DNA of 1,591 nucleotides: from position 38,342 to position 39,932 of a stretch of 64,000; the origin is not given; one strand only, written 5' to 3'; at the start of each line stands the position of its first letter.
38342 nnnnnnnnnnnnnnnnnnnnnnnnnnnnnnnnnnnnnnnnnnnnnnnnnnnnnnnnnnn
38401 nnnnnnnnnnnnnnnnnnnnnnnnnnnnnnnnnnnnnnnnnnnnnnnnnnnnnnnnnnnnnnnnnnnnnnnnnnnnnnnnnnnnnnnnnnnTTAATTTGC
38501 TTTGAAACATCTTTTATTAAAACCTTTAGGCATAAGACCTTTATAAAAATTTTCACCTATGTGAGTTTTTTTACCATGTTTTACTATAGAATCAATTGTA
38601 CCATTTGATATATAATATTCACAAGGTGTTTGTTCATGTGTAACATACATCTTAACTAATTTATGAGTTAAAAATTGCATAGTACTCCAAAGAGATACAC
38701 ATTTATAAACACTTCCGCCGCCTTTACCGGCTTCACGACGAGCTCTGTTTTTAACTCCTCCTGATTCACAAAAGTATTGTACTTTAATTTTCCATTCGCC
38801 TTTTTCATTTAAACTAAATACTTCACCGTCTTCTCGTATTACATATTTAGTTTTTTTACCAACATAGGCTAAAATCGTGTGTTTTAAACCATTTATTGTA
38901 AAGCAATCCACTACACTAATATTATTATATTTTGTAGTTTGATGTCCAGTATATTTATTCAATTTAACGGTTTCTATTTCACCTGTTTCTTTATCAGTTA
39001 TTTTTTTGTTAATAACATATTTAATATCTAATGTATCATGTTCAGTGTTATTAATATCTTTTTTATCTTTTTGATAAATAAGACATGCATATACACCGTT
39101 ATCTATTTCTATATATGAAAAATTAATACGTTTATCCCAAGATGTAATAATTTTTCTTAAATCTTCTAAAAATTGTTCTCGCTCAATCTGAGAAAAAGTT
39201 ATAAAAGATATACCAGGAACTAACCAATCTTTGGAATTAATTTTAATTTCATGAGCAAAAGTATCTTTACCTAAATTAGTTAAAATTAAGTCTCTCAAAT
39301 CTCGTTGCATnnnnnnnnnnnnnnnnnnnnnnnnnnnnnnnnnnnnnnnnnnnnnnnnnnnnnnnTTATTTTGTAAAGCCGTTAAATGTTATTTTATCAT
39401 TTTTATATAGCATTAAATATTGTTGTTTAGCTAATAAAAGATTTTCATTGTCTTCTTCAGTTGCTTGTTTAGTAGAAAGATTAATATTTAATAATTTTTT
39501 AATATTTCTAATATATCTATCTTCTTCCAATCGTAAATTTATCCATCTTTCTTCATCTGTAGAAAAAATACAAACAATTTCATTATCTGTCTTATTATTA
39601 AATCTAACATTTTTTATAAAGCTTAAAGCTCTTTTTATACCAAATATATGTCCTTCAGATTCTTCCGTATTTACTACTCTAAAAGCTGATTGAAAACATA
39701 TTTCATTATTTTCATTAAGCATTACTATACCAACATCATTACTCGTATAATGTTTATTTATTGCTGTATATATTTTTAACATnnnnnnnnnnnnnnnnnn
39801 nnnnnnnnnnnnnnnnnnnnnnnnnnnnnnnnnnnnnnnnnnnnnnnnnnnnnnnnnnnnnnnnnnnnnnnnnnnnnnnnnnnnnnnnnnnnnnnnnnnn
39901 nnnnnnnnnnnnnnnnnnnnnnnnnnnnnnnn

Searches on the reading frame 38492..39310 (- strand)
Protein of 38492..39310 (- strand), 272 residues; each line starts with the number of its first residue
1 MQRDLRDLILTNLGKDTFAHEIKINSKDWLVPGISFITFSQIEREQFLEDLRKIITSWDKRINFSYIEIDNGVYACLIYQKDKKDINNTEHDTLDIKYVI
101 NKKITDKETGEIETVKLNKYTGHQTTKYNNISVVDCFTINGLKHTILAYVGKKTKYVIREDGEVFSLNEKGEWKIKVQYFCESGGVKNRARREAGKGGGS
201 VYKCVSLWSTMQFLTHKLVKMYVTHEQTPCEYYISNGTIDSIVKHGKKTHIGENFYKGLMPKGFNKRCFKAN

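Call 3: search_protein_families(library=pfam, proteins=[window:38492-39310:-], max_evalue=0.01)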
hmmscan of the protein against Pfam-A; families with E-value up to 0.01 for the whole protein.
window:38492-39310:- (272 aa): 0 families

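Call 4: search_protein_families(library=phrogs, proteins=[window:38492-39310:-], max_evalue=0.001)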
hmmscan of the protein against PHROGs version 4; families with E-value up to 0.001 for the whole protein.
window:38492-39310:- (272 aa): 0 families

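Call 31: search_protein_families(library=ncbifam, proteins=[window:38492-39310:-], max_evalue=0.01)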
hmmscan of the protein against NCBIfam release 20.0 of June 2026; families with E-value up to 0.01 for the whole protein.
window:38492-39310:- (272 aa): 0 families

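Call 32: search_protein_families(library=padloc, proteins=[window:38492-39310:-], max_evalue=0.01)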
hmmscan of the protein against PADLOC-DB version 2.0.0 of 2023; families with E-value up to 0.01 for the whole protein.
window:38492-39310:- (272 aa): 2 families
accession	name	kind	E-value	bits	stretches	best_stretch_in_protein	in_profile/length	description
PDLC01471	Cmr5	-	0.0074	14.9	0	70-106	36-72/114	CAS-III-C; effector_SS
PDLC00984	Cmr5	-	0.0078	14.7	0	70-104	42-62/129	Cmr5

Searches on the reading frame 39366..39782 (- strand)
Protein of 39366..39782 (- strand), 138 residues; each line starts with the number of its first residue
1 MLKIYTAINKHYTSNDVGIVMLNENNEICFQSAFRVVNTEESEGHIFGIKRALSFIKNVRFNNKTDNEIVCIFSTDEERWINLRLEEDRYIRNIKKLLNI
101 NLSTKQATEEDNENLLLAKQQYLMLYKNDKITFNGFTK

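Call 3: search_protein_families(library=pfam, proteins=[window:39366-39782:-], max_evalue=0.01)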
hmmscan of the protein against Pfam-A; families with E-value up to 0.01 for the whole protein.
window:39366-39782:- (138 aa): 0 families

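Call 4: search_protein_families(library=phrogs, proteins=[window:39366-39782:-], max_evalue=0.001)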
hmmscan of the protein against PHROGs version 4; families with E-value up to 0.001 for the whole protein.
window:39366-39782:- (138 aa): 0 families

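Call 31: search_protein_families(library=ncbifam, proteins=[window:39366-39782:-], max_evalue=0.01)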
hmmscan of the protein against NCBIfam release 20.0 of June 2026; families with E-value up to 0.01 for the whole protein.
window:39366-39782:- (138 aa): 0 families

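Call 32: search_protein_families(library=padloc, proteins=[window:39366-39782:-], max_evalue=0.01)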
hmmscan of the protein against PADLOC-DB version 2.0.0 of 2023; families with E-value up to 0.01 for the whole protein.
window:39366-39782:- (138 aa): 1 family
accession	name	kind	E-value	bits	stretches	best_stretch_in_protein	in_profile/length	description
PDLC03639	MTase_III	-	0.00096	15.6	1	67-138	162-231/639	Type III methyltransferase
